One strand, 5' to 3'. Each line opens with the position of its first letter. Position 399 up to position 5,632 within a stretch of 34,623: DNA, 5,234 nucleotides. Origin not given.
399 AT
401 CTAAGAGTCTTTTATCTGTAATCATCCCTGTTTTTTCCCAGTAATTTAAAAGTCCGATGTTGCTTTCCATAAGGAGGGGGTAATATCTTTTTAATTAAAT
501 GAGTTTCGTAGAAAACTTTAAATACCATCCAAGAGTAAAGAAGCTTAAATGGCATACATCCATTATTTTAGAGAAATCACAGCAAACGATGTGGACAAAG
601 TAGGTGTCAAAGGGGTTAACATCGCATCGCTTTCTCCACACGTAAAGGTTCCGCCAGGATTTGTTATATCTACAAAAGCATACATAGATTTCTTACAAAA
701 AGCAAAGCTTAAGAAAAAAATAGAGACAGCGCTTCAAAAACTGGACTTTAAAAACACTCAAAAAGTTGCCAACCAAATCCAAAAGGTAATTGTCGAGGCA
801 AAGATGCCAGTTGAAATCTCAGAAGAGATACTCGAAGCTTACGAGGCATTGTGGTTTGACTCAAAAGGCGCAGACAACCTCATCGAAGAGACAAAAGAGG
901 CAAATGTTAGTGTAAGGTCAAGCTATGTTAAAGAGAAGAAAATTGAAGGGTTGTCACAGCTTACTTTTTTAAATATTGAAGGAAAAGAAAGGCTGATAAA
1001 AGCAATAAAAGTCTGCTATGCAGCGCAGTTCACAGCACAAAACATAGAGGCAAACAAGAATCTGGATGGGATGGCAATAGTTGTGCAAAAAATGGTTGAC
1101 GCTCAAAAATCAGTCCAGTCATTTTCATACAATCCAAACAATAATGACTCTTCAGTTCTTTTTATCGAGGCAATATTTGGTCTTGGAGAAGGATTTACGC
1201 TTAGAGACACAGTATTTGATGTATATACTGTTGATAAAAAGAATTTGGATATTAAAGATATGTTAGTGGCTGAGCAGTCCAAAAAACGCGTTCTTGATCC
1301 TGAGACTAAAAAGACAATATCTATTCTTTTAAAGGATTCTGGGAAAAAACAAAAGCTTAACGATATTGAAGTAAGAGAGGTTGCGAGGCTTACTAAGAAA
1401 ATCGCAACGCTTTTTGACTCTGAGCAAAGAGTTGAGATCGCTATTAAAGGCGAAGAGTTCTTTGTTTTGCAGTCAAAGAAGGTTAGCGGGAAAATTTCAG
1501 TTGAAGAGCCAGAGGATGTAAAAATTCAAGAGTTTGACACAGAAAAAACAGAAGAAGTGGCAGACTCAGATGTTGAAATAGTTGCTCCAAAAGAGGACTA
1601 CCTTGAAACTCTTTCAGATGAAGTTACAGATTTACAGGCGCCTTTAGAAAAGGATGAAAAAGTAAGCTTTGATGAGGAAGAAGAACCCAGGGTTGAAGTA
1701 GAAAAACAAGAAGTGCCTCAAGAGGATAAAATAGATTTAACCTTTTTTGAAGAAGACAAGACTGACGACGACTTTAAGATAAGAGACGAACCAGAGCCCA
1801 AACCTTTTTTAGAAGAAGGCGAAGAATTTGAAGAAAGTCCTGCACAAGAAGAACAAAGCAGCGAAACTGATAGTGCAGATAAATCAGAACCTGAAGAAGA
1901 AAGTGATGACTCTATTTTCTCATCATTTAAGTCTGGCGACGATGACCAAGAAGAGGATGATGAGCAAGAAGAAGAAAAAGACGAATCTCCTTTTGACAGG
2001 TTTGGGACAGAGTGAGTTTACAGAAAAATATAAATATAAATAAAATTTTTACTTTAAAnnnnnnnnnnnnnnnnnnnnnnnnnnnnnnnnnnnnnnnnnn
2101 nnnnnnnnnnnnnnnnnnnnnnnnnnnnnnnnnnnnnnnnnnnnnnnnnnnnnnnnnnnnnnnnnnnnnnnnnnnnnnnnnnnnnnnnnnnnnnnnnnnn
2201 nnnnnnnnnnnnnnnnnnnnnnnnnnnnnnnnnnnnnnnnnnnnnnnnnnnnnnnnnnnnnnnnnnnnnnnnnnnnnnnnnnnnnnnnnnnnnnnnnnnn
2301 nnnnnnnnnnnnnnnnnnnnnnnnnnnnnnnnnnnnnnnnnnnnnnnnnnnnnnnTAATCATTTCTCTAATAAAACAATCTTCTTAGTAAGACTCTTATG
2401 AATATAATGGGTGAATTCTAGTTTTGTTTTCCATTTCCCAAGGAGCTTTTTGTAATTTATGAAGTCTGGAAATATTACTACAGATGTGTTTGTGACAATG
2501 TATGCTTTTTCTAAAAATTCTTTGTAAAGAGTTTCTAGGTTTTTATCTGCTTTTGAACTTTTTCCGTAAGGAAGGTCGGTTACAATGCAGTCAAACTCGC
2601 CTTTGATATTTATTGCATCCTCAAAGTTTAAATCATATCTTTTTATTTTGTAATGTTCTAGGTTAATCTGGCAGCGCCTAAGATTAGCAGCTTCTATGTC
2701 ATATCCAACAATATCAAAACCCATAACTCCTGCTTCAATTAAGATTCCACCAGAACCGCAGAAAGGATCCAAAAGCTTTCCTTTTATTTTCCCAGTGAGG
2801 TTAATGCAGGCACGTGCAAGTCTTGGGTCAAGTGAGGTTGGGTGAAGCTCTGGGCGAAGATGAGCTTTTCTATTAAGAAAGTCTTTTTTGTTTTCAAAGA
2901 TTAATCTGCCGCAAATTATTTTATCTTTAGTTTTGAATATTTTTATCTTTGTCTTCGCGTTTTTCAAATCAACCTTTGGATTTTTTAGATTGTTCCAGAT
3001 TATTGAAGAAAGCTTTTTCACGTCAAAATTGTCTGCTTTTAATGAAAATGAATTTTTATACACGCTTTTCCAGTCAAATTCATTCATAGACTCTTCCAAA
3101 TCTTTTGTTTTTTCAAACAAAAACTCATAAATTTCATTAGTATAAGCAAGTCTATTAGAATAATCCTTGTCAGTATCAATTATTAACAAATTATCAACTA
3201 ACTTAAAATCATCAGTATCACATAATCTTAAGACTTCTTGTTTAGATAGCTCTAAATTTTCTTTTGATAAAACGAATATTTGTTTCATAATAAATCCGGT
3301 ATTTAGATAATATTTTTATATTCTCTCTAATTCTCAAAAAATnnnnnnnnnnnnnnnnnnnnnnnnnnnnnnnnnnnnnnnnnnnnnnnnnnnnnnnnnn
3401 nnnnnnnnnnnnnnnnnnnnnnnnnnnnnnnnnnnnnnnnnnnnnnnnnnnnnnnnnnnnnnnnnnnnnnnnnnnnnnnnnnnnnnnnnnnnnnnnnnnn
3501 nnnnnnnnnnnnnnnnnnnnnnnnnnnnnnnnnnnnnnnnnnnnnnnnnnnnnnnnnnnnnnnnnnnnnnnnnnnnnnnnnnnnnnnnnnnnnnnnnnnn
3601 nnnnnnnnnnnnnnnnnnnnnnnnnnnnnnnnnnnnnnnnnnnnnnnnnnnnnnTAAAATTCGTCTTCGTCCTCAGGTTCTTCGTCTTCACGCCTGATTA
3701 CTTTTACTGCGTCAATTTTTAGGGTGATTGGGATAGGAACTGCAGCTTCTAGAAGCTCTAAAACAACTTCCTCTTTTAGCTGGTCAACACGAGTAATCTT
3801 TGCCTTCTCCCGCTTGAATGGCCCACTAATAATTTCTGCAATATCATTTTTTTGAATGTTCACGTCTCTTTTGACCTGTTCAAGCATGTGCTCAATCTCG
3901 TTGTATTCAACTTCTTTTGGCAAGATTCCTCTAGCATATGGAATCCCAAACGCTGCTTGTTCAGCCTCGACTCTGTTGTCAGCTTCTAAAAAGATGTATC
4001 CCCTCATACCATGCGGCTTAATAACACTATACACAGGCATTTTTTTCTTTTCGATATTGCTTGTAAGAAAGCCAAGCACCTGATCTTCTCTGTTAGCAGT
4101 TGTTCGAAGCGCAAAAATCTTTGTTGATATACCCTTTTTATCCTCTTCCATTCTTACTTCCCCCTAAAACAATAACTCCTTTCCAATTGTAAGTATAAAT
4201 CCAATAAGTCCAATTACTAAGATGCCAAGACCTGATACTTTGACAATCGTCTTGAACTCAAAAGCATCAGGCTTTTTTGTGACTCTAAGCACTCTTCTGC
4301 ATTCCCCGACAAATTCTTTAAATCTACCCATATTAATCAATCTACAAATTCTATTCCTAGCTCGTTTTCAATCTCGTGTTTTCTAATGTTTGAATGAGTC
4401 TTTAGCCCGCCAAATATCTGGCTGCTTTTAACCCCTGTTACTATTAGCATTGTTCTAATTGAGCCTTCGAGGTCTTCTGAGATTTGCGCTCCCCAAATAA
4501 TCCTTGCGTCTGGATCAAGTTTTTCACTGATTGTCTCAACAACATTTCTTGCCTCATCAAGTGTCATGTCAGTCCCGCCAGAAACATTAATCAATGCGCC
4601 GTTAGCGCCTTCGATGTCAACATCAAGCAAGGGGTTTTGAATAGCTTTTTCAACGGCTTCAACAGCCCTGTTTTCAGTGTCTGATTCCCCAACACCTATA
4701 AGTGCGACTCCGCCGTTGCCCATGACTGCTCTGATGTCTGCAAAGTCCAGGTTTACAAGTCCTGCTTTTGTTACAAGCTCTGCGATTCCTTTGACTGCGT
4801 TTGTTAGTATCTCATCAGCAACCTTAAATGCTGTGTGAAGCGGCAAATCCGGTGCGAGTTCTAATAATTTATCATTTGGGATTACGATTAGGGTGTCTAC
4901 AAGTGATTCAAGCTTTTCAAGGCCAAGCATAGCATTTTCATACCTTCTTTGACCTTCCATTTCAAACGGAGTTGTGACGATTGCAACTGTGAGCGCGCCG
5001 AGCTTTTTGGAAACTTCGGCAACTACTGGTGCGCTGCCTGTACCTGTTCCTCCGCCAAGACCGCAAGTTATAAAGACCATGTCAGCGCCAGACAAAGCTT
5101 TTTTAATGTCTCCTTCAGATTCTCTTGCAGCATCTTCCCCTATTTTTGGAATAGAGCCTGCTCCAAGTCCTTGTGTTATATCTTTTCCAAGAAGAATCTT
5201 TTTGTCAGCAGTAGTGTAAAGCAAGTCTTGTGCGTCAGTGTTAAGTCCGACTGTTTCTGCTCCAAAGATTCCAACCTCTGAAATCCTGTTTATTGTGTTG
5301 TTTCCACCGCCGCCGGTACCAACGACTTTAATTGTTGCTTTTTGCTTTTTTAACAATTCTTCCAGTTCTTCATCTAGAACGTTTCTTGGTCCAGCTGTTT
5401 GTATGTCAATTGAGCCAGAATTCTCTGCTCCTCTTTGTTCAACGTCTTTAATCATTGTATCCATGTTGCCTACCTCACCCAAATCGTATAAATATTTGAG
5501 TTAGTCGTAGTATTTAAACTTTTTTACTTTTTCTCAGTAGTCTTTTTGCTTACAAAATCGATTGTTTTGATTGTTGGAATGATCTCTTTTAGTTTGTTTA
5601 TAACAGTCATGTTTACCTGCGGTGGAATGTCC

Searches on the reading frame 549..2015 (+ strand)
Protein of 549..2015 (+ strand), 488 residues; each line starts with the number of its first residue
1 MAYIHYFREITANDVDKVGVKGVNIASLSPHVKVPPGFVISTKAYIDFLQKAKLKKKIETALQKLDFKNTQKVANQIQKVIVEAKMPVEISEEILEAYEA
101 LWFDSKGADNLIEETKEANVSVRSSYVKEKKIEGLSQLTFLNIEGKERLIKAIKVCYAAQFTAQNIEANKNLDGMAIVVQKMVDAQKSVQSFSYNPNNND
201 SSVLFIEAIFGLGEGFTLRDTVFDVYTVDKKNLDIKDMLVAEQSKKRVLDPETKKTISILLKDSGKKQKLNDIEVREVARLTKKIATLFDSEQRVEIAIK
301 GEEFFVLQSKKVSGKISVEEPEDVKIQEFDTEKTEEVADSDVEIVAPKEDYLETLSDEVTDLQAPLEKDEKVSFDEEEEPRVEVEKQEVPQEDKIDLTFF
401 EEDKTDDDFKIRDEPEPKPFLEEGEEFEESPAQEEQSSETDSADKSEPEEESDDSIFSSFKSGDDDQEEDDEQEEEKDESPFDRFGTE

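Call 70: search_protein_families(library=pfam, proteins=[window:549-2015:+], max_evalue=0.00001)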
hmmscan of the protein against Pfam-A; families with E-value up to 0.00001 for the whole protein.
window:549-2015:+ (488 aa): 1 family
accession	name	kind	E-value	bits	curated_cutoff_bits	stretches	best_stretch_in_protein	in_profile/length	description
PF01326.24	PPDK_N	-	2e-47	162.5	27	1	16-317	2-314/328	Pyruvate phosphate dikinase, AMP/ATP-binding domain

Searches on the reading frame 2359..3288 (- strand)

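Call 70: search_protein_families(library=pfam, proteins=[window:2359-3288:-], max_evalue=0.00001)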
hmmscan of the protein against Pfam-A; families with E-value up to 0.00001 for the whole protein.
window:2359-3288:- (309 aa): 3 families
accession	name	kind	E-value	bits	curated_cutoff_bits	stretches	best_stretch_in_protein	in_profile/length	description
PF01170.24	UPF0020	-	3.2e-28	99.2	22.3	1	144-287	3-180/197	RMKL-like, methyltransferase domain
PF01555.25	N6_N4_Mtase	-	1.4e-10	41.9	26.7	1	40-201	83-214/221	DNA methylase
PF13847.12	Methyltransf_31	-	5.9e-08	32.9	27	1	171-269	6-112/145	Methyltransferase domain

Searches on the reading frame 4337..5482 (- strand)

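Call 70: search_protein_families(library=pfam, proteins=[window:4337-5482:-], max_evalue=0.00001)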
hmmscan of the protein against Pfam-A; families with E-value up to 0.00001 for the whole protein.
window:4337-5482:- (381 aa): 2 families
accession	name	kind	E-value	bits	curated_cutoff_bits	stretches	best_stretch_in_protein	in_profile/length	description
PF00091.31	Tubulin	-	3.8e-45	154.9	33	1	51-209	2-188/190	Tubulin/FtsZ family, GTPase domain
PF12327.13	FtsZ_C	-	1.2e-36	125.4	27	1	258-352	1-95/95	FtsZ family, C-terminal domain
